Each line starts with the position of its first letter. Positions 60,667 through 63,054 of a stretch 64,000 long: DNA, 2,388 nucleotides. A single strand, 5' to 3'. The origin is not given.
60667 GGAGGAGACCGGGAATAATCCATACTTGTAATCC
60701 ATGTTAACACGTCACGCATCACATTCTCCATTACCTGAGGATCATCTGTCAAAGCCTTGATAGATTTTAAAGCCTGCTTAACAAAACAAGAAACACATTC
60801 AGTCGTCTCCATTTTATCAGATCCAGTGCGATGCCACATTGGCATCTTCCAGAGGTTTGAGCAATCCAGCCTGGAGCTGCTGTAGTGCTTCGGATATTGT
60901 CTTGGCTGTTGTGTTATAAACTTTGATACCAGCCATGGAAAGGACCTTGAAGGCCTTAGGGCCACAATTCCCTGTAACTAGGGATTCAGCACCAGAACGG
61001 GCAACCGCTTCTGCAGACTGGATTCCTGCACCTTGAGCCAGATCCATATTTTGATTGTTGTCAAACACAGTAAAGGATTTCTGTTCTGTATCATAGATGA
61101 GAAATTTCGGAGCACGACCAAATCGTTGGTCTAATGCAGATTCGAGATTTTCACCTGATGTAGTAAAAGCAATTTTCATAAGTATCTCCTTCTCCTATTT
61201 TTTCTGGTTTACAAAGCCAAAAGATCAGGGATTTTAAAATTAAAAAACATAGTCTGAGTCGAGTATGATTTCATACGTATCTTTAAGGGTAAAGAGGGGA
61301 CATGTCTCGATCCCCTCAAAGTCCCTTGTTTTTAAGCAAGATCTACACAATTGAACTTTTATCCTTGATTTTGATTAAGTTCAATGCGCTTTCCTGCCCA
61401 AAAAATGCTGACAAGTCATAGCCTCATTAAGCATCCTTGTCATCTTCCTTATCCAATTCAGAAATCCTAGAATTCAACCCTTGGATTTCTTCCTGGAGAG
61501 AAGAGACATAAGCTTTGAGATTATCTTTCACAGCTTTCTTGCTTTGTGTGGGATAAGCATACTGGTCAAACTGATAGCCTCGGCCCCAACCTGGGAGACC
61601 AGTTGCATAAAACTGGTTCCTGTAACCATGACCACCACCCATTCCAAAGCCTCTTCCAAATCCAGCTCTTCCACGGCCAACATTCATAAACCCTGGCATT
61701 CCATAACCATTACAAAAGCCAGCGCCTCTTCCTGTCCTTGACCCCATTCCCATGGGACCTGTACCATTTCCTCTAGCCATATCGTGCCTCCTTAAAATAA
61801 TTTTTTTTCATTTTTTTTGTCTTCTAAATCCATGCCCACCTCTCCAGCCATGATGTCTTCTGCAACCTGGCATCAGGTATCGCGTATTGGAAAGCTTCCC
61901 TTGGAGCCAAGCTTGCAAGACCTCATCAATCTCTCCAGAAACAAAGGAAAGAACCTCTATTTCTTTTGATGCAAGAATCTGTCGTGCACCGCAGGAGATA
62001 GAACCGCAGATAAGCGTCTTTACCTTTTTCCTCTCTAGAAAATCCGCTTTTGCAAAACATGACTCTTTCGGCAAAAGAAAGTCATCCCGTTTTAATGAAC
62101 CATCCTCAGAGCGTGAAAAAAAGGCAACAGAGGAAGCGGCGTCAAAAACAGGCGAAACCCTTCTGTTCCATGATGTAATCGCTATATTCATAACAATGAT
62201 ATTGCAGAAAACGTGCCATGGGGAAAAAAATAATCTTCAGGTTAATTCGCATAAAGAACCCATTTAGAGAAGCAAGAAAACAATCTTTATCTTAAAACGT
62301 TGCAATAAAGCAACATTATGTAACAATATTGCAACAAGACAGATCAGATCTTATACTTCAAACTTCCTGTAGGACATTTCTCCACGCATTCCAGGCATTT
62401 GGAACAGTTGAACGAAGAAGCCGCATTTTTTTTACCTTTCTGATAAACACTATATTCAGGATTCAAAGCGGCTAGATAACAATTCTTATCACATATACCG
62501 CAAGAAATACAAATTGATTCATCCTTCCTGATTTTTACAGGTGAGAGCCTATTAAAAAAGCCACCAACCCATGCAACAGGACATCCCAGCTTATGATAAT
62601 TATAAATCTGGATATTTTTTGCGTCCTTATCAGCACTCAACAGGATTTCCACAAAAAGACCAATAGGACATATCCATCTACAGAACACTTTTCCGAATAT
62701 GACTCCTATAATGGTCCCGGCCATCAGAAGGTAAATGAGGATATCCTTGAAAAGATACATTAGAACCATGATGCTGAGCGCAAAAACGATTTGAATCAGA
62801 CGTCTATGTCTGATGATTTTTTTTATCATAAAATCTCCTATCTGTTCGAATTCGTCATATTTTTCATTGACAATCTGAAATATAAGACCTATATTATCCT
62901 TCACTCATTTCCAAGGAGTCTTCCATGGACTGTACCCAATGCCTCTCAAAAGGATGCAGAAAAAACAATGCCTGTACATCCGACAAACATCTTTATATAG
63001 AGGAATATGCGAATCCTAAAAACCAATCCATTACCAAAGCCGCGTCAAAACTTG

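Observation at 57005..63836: Dense cluster of poorly characterised Fe-S / metallocluster-handling genes next to hydE-hydF: candidate dedicated metallocofactor assembly or insertion system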

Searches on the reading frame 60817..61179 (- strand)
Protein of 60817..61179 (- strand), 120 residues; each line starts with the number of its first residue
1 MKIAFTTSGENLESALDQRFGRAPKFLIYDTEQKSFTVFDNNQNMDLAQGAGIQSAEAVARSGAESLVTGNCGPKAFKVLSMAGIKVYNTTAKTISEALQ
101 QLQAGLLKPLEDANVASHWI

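Call 3: search_protein_families(library=pfam, proteins=[window:60817-61179:-], max_evalue=0.01)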
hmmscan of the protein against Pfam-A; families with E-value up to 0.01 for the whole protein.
window:60817-61179:- (120 aa): 1 family
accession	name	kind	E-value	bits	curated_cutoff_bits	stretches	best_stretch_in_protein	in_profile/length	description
PF02579.22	Nitro_FeMo-Co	-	9.6e-24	84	26.3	1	13-103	2-93/94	Dinitrogenase iron-molybdenum cofactor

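Call 14: search_protein_families(library=ncbifam, proteins=[window:60817-61179:-], max_evalue=0.001)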
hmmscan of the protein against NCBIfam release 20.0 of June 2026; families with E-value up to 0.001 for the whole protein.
window:60817-61179:- (120 aa): 2 families
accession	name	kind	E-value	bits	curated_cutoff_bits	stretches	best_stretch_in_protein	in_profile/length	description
NF041136.1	MrpORP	equivalog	4.9e-05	22.8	450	1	1-98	265-356/365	iron-sulfur cluster carrier protein MrpORP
TIGR02663.1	nifX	equivalog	0.00013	22.4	112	1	1-104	1-105/119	nitrogen fixation protein NifX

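Call 15: search_solved_structures(query=window:60817-61179:-, max_evalue=0.01, show_alignments=2)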
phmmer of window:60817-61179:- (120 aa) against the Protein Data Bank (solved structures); distinct sequences matched with E-value up to 0.01: 5.
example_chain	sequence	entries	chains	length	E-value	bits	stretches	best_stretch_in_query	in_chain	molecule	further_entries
2wfb_A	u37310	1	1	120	3.7e-19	71.9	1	2-105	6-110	PUTATIVE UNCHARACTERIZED PROTEIN ORP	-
1eo1_A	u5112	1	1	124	7.2e-17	64.6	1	1-110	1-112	HYPOTHETICAL PROTEIN MTH1175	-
1rdu_A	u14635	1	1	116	1.3e-15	60.6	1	2-110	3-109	conserved hypothetical protein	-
1t3v_A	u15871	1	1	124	1.4e-05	28.2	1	10-110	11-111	conserved hypothetical protein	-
1o13_A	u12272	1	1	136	2e-05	27.8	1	10-110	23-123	probable NifB protein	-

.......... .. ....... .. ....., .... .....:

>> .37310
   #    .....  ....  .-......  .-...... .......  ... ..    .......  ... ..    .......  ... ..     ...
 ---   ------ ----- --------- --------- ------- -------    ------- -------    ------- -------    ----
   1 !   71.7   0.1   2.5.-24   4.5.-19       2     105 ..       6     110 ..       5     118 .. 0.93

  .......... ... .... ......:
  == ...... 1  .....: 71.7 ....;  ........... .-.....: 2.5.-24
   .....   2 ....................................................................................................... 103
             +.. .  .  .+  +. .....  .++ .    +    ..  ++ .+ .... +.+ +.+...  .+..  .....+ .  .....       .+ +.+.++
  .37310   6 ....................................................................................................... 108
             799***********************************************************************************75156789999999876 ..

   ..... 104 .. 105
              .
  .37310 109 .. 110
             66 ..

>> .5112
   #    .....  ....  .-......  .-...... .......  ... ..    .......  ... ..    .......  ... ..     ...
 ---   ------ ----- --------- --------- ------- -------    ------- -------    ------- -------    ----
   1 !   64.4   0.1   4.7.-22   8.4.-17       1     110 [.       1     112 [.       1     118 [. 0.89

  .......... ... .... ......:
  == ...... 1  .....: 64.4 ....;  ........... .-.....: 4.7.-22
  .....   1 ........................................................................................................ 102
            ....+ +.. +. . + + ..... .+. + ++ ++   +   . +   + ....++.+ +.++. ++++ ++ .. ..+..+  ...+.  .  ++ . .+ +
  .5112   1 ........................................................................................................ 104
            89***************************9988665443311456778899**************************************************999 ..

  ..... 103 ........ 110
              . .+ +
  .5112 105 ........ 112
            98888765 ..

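Call 27: list_cluster_members(proteins=[P0001, window:60817-61179:-, window:52537-53583:-, window:10368-12101:-])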
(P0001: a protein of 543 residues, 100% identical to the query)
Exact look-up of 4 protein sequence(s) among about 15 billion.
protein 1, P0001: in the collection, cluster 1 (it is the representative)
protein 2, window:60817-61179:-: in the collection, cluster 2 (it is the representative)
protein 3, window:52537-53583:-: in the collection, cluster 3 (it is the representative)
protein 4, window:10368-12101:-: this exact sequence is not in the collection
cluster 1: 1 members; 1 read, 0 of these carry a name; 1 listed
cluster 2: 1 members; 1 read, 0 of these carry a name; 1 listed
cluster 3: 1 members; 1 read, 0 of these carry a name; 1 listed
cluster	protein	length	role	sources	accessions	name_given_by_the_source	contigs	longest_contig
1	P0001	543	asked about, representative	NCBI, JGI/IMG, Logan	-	-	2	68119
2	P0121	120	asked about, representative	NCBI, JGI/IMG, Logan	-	-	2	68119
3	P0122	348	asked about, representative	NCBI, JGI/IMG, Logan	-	-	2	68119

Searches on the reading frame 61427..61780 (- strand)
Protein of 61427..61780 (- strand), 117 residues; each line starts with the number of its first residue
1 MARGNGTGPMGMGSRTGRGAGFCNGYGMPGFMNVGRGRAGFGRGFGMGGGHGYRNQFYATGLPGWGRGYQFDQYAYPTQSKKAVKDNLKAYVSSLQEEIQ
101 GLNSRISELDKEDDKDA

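Call 3: search_protein_families(library=pfam, proteins=[window:61427-61780:-], max_evalue=0.01)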
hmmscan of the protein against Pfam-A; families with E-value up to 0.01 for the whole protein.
window:61427-61780:- (117 aa): 1 family
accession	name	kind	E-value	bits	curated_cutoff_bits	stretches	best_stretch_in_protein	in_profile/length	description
PF17253.7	DUF5320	-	1e-22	81.6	27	1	1-109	1-99/99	Family of unknown function (DUF5320)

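Call 14: search_protein_families(library=ncbifam, proteins=[window:61427-61780:-], max_evalue=0.001)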
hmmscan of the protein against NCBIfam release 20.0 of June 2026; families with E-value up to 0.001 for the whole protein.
window:61427-61780:- (117 aa): 0 families

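Call 79: search_protein_representatives(protein=window:61427-61780:-)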
Query: 117 residues. Proteins with E-value up to 0.001 (for the whole library): 2900; up to 1e-10: 581; up to 1e-30: 1. The best 150 are listed.
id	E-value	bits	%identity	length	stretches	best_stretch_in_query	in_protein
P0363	8.1e-73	258.6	100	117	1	1-117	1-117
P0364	4.1e-23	98.0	46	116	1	2-113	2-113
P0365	1.0e-22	96.8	50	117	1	2-115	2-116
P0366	3.0e-22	95.2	53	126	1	1-114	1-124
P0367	3.4e-22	95.1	50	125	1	2-113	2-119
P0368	4.7e-22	94.6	51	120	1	1-113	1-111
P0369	5.0e-22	94.5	53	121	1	1-112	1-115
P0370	8.0e-21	90.6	52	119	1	1-110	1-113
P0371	1.4e-20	89.9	50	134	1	1-111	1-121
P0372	1.6e-20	89.7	50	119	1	1-114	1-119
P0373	1.7e-20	89.6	49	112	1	1-114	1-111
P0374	2.0e-20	89.4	50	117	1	1-111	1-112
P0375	2.2e-20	89.2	53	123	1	1-113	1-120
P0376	2.5e-20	89.0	47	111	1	1-112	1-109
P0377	2.6e-20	89.0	49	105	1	1-110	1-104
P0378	3.2e-20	88.7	59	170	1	1-111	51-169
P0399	6.0e-18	81.4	48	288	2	1-113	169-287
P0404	7.1e-18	81.1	51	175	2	1-116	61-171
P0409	1.9e-17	79.7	50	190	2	2-110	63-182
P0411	2.0e-17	79.7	49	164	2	1-112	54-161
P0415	3.4e-17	78.9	44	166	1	2-113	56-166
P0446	3.4e-16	75.7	50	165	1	2-113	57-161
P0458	9.1e-16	74.3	43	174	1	2-111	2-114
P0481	3.7e-15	72.4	50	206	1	1-112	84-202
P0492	5.9e-15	71.7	47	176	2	2-109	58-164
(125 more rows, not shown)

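Call 80: search_protein_families(library=pfam, proteins=[P0399, P0481, P0409, P0404, P0378, P0492, P0415, P0446, P0411, P0458], max_evalue=0.01)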
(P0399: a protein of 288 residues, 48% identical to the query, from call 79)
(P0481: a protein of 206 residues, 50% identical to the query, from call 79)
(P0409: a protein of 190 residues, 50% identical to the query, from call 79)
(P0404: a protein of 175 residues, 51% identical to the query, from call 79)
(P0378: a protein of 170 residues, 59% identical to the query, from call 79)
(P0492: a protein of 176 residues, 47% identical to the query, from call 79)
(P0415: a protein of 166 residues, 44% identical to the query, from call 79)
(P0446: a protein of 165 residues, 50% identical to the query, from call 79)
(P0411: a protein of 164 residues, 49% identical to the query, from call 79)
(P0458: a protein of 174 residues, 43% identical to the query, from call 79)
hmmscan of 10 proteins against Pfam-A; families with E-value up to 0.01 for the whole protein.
P0399 (288 aa): 1 family
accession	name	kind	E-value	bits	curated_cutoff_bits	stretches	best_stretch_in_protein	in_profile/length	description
PF17253.7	DUF5320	-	3.5e-28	99.1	27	2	169-283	1-99/99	Family of unknown function (DUF5320)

P0481 (206 aa): 2 families
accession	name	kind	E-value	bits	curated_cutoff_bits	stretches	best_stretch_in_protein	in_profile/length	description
PF17253.7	DUF5320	-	3e-23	83.3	27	1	84-199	1-99/99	Family of unknown function (DUF5320)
PF23203.1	KIF21A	-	0.008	16.4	28.5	0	172-204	75-107/161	KIF21A-like domain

P0409 (190 aa): 1 family
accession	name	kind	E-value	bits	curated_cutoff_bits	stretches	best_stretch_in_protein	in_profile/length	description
PF17253.7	DUF5320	-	8.7e-31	107.5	27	2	62-181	1-99/99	Family of unknown function (DUF5320)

P0404 (175 aa): 1 family
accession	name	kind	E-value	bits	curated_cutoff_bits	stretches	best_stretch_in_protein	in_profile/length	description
PF17253.7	DUF5320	-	7.9e-36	123.6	27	2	61-164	1-99/99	Family of unknown function (DUF5320)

P0378 (170 aa): 1 family
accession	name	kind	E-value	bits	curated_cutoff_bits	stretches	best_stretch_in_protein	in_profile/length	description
PF17253.7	DUF5320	-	1.8e-23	84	27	1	51-167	1-99/99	Family of unknown function (DUF5320)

P0492 (176 aa): 1 family
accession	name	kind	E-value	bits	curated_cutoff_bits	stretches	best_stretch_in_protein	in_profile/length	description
PF17253.7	DUF5320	-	3.4e-32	112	27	2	57-171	1-99/99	Family of unknown function (DUF5320)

P0415 (166 aa): 2 families
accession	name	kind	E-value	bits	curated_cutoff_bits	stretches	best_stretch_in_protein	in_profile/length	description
PF17253.7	DUF5320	-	1.4e-24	87.6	27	1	55-162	1-99/99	Family of unknown function (DUF5320)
PF23267.1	ENOX1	-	0.0046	17.5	27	1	132-163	49-80/110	ENOX1-like domain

P0446 (165 aa): 1 family
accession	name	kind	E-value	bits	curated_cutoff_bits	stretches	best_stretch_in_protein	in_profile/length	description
PF17253.7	DUF5320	-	3.2e-29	102.4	27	1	56-157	1-99/99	Family of unknown function (DUF5320)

P0411 (164 aa): 1 family
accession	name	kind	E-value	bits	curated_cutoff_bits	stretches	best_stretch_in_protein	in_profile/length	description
PF17253.7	DUF5320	-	2e-33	115.9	27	2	54-158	1-99/99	Family of unknown function (DUF5320)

P0458 (174 aa): 1 family
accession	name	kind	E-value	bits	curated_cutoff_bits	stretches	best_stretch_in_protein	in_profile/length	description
PF17253.7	DUF5320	-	6.4e-23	82.2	27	1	1-112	1-99/99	Family of unknown function (DUF5320)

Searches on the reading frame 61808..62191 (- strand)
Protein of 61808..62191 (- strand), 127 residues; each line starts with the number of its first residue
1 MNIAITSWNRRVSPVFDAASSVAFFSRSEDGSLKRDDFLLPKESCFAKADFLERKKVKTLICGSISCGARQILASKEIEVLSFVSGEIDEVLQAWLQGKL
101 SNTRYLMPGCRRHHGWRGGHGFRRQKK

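Call 3: search_protein_families(library=pfam, proteins=[window:61808-62191:-], max_evalue=0.01)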
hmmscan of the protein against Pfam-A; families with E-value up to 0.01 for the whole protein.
window:61808-62191:- (127 aa): 1 family
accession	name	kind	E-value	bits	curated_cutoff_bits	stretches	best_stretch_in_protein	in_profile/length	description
PF02579.22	Nitro_FeMo-Co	-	9.8e-08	32.6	26.3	1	10-96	3-93/94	Dinitrogenase iron-molybdenum cofactor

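Call 14: search_protein_families(library=ncbifam, proteins=[window:61808-62191:-], max_evalue=0.001)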
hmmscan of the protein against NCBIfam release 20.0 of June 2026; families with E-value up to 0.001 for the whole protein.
window:61808-62191:- (127 aa): 1 family
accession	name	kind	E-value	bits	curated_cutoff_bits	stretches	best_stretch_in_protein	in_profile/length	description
NF041136.1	MrpORP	equivalog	2e-07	30.7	450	1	1-100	265-365/365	iron-sulfur cluster carrier protein MrpORP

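Call 16: search_solved_structures(query=window:61808-62191:-, max_evalue=1, show_alignments=2)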
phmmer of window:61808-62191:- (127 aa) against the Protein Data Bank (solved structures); distinct sequences matched with E-value up to 1: 3.
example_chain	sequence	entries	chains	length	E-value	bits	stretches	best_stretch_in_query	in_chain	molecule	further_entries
1t3v_A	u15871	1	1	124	0.12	15.8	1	47-112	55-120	conserved hypothetical protein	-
1o13_A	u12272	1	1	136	0.16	15.4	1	47-112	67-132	probable NifB protein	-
1rdu_A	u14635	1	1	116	0.99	12.9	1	51-102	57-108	conserved hypothetical protein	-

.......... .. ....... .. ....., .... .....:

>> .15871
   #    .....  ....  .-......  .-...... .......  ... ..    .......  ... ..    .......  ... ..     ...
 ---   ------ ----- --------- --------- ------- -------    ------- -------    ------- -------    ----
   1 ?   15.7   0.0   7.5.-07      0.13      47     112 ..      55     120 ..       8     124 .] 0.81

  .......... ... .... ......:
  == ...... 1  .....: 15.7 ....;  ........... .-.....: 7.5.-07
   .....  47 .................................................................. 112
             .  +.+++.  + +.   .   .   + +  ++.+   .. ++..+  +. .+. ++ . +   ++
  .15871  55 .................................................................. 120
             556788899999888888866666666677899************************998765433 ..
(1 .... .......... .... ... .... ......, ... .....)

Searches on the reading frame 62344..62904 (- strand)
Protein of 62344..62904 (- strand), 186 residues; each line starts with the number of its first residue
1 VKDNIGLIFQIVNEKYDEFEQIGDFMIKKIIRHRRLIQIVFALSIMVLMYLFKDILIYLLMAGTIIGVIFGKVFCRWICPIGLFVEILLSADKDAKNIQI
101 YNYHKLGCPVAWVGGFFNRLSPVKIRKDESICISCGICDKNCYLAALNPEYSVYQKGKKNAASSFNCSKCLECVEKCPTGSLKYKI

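Call 3: search_protein_families(library=pfam, proteins=[window:62344-62904:-], max_evalue=0.01)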
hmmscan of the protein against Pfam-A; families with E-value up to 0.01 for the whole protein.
window:62344-62904:- (186 aa): 7 families
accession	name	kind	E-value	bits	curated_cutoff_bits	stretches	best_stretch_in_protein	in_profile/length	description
PF12801.12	Fer4_5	-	5.5e-08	33.1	22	1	60-88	9-37/48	4Fe-4S binding domain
PF13187.11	Fer4_9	-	2.5e-06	27.9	27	1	132-180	2-50/52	4Fe-4S dicluster domain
PF00037.32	Fer4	-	3.4e-06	27.1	21.1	1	167-182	8-23/24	4Fe-4S binding domain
PF13237.11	Fer4_10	-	1e-05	25.8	25.5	1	124-178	1-53/53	4Fe-4S dicluster domain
PF12838.12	Fer4_7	-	1.2e-05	26.1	27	1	132-180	2-51/52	4Fe-4S dicluster domain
PF13183.11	Fer4_8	-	0.00014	22.8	27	1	132-180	5-67/68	4Fe-4S dicluster domain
PF13484.11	Fer4_16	-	0.00027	22.1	30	0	166-184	1-19/66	4Fe-4S double cluster binding domain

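Call 14: search_protein_families(library=ncbifam, proteins=[window:62344-62904:-], max_evalue=0.001)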
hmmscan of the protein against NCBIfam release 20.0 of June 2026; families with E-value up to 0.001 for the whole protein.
window:62344-62904:- (186 aa): 11 families
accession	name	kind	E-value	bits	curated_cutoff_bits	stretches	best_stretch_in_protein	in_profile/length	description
TIGR02163.1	napH_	subfamily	2.6e-08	33.7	213.05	1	108-185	178-254/255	NapH/MauN family ferredoxin-type protein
NF043039.1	HgcAB_like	equivalog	8.6e-07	28.9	285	1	31-182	210-349/350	HgcAB-like fusion protein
NF038196.1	ferrodoxin_EFR1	subfamily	1.3e-06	28.7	75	1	126-185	181-232/242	EFR1 family ferrodoxin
NF007382.0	PRK09898.1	equivalog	4.7e-05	23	213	1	123-183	147-199/208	ferredoxin-like protein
NF007013.0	PRK09477.1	equivalog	4.9e-05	22.6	234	0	108-185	201-277/286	quinol dehydrogenase ferredoxin subunit NapH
NF009053.0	PRK12387.1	subfamily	0.00016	21.5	204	1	127-183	35-91/180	formate hydrogenlyase complex iron-sulfur subunit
TIGR02912.1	sulfite_red_C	equivalog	0.00016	20.8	324.1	1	123-182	162-218/314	sulfite reductase subunit C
TIGR03224.1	benzo_boxA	equivalog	0.00048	19.1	459.2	1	128-182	8-56/411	benzoyl-CoA 2,3-epoxidase subunit BoxA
TIGR02745.1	ccoG_rdxA_fixG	equivalog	0.00064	18.8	316.7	1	33-89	36-91/435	cytochrome c oxidase accessory protein CcoG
TIGR01971.1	NuoI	subfamily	0.00067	19.2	113.05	1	127-183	39-99/121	NADH-quinone oxidoreductase, chain I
NF040763.1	FeFe_hydrog_A6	exception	0.00072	18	765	0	121-183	136-206/571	NADH-dependent [FeFe] hydrogenase, group A6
